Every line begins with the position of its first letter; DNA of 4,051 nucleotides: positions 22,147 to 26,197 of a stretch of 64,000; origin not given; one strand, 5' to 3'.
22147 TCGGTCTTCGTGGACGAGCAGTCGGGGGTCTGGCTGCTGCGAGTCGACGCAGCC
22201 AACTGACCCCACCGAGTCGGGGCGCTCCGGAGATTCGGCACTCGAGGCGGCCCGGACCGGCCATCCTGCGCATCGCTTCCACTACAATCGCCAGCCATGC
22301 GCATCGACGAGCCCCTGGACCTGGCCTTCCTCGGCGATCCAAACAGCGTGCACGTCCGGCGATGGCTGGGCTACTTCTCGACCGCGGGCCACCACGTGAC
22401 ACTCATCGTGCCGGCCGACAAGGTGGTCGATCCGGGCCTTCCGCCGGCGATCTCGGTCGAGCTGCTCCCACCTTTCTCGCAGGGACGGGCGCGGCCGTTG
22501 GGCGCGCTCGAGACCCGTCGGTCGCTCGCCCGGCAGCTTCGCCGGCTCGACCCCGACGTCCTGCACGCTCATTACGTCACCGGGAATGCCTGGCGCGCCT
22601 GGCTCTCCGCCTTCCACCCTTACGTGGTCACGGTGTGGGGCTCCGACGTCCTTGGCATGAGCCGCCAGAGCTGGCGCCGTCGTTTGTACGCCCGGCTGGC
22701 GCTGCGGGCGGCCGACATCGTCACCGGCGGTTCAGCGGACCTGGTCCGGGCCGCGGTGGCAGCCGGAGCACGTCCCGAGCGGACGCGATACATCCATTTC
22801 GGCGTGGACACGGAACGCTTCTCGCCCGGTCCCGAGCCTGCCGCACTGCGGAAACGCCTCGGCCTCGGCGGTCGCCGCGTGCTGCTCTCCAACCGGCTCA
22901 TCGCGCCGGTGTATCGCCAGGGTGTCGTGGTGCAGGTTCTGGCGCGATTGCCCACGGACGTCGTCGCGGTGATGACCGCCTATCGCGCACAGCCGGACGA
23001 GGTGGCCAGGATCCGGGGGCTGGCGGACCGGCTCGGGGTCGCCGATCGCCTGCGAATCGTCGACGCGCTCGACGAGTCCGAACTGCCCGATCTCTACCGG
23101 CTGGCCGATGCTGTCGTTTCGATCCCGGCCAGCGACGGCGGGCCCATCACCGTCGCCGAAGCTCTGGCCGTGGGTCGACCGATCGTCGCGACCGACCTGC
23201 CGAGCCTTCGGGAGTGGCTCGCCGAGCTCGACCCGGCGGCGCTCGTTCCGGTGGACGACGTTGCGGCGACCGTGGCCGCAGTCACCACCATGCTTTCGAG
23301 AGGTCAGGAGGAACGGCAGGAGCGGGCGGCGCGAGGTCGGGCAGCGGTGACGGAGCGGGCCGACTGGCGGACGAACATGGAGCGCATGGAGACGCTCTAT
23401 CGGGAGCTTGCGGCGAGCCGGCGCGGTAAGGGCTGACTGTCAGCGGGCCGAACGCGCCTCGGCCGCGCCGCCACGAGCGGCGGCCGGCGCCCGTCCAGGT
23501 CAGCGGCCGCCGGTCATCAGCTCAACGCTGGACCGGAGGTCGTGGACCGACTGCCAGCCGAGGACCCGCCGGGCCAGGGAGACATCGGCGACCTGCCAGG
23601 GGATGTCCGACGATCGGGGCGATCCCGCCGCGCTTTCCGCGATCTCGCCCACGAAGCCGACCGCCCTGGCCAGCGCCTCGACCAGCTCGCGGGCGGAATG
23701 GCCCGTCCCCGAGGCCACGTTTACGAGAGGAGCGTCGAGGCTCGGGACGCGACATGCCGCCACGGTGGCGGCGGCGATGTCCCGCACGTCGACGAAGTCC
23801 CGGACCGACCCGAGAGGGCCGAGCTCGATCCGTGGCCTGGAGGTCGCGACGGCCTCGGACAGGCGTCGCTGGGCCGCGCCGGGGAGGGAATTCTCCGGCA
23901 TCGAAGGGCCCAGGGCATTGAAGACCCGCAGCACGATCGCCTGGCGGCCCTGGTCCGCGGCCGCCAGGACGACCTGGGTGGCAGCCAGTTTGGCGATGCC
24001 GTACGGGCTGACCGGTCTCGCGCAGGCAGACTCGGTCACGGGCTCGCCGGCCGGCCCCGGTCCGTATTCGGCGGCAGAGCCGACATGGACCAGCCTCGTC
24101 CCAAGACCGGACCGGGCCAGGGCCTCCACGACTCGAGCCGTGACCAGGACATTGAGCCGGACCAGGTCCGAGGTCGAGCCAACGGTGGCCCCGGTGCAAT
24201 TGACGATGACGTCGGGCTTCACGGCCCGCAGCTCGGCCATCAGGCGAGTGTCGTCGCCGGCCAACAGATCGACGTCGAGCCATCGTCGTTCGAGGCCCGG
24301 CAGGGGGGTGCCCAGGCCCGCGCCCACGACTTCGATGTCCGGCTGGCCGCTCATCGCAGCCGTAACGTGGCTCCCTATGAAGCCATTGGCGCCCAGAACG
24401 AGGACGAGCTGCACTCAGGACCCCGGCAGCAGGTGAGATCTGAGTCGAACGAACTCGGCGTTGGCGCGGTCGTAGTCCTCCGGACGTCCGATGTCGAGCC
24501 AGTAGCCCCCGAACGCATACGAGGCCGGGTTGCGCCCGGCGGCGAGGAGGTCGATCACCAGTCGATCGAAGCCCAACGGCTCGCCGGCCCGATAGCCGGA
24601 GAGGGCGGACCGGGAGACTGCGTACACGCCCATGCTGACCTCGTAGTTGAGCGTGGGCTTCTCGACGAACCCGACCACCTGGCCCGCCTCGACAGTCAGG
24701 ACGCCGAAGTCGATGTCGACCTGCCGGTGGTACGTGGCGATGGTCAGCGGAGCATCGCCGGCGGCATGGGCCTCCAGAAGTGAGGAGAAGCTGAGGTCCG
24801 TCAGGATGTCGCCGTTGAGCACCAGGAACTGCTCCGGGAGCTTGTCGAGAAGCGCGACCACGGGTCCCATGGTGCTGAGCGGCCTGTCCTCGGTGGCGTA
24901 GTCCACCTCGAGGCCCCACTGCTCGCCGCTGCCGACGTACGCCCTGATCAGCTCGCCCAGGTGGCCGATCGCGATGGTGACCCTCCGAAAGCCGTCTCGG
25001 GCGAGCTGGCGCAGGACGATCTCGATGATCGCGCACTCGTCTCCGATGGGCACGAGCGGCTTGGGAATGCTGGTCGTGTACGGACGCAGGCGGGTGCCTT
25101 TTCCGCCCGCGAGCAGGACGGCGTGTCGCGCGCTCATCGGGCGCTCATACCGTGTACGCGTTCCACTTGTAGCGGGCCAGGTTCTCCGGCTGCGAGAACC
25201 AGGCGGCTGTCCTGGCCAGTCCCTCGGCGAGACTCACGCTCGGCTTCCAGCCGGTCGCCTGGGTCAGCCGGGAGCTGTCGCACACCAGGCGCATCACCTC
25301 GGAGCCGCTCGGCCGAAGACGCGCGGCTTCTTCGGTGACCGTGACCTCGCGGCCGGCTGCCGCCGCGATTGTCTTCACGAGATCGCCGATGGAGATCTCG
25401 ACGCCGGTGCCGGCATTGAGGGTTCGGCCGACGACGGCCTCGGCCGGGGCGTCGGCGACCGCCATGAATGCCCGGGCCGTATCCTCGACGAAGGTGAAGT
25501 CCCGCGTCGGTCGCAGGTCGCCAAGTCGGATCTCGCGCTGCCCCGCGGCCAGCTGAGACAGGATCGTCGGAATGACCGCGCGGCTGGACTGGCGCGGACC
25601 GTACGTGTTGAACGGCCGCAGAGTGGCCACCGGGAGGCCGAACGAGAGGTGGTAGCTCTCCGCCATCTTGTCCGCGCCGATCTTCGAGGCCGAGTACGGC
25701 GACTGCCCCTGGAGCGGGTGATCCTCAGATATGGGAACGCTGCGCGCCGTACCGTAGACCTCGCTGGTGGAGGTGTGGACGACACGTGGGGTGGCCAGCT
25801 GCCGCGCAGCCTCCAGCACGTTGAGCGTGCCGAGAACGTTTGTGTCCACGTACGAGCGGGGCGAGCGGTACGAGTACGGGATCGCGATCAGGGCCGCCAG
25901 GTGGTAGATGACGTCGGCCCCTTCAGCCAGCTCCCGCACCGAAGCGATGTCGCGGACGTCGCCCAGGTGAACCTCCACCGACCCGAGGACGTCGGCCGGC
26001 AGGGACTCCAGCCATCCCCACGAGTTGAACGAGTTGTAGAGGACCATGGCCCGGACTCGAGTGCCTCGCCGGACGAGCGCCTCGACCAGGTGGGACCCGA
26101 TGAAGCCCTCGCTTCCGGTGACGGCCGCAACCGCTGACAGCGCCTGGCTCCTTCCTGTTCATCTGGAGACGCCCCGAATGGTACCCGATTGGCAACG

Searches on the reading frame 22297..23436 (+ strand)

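Call 52: search_protein_families(library=pfam, proteins=[window:22297-23436:+], max_evalue=1e-8)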
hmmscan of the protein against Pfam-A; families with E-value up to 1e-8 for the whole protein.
window:22297-23436:+ (379 aa): 5 families
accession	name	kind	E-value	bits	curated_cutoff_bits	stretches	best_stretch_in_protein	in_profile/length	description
PF13477.12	Glyco_trans_4_2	-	1.5e-19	71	23.4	1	9-143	2-136/139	Glycosyl transferase 4-like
PF13439.12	Glyco_transf_4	-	1e-16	61.9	28.5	1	18-174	6-170/170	Glycosyltransferase Family 4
PF13579.12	Glyco_trans_4_4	-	3.9e-16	60.2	29.7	1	18-169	5-158/158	Glycosyl transferase 4-like domain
PF00534.26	Glycos_transf_1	-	1.2e-14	54.6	26.4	1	192-346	14-168/172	Glycosyl transferases group 1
PF13692.12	Glyco_trans_1_4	-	3e-13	50.7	27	1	232-334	42-141/142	Glycosyl transferases group 1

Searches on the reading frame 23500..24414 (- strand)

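Call 52: search_protein_families(library=pfam, proteins=[window:23500-24414:-], max_evalue=1e-8)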
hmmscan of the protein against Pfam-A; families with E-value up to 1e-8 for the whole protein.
window:23500-24414:- (304 aa): 3 families
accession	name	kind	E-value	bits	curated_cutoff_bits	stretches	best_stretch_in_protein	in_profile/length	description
PF01370.27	Epimerase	-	6.9e-38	130.8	20.9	1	4-225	1-229/240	NAD dependent epimerase/dehydratase family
PF16363.11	GDP_Man_Dehyd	-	2.9e-25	89.9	27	1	5-299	1-331/332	GDP-mannose 4,6 dehydratase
PF04321.23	RmlD_sub_bind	-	3.9e-09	36.4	27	1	4-164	3-148/287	RmlD substrate binding domain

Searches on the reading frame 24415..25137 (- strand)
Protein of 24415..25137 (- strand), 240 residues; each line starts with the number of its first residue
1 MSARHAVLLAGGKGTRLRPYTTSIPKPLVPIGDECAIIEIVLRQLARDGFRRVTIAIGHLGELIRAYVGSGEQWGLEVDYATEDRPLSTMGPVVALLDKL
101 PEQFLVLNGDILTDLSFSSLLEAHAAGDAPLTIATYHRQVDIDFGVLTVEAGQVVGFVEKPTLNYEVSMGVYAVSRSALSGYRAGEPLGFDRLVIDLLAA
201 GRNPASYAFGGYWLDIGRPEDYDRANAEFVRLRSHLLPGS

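Call 52: search_protein_families(library=pfam, proteins=[window:24415-25137:-], max_evalue=1e-8)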
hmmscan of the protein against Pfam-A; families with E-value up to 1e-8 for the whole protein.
window:24415-25137:- (240 aa): 2 families
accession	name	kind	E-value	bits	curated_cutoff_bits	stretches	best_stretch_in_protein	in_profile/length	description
PF00483.29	NTP_transferase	-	2.6e-36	125.9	21.2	1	6-228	2-241/245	Nucleotidyl transferase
PF12804.13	NTP_transf_3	-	6.4e-10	39.9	27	1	6-200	1-143/160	MobA-like NTP transferase domain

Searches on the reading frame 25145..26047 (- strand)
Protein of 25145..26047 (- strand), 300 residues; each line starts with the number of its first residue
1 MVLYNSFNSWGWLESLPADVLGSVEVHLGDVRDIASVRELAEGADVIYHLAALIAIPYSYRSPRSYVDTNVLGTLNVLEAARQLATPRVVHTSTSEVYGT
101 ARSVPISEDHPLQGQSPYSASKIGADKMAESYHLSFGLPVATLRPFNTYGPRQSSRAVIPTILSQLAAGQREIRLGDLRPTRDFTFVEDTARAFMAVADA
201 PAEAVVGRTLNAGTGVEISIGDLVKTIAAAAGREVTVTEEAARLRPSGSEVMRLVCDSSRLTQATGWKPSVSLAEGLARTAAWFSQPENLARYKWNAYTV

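Call 52: search_protein_families(library=pfam, proteins=[window:25145-26047:-], max_evalue=1e-8)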
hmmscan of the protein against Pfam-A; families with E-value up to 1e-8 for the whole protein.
window:25145-26047:- (300 aa): 5 families
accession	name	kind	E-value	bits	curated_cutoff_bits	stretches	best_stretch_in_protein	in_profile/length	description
PF16363.11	GDP_Man_Dehyd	-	3.8e-63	214.4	27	1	8-279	34-331/332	GDP-mannose 4,6 dehydratase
PF01370.27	Epimerase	-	1.1e-48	166.2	20.9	1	23-213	42-240/240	NAD dependent epimerase/dehydratase family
PF01073.25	3Beta_HSD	-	1.3e-17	64.2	22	1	23-196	46-227/280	3-beta hydroxysteroid dehydrogenase/isomerase family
PF02719.21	Polysacc_synt_2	-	4.4e-15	56.1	20.2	1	25-236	57-252/293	Polysaccharide biosynthesis protein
PF07993.18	NAD_binding_4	-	1.7e-12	47.5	20.1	1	36-150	81-209/258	Male sterility protein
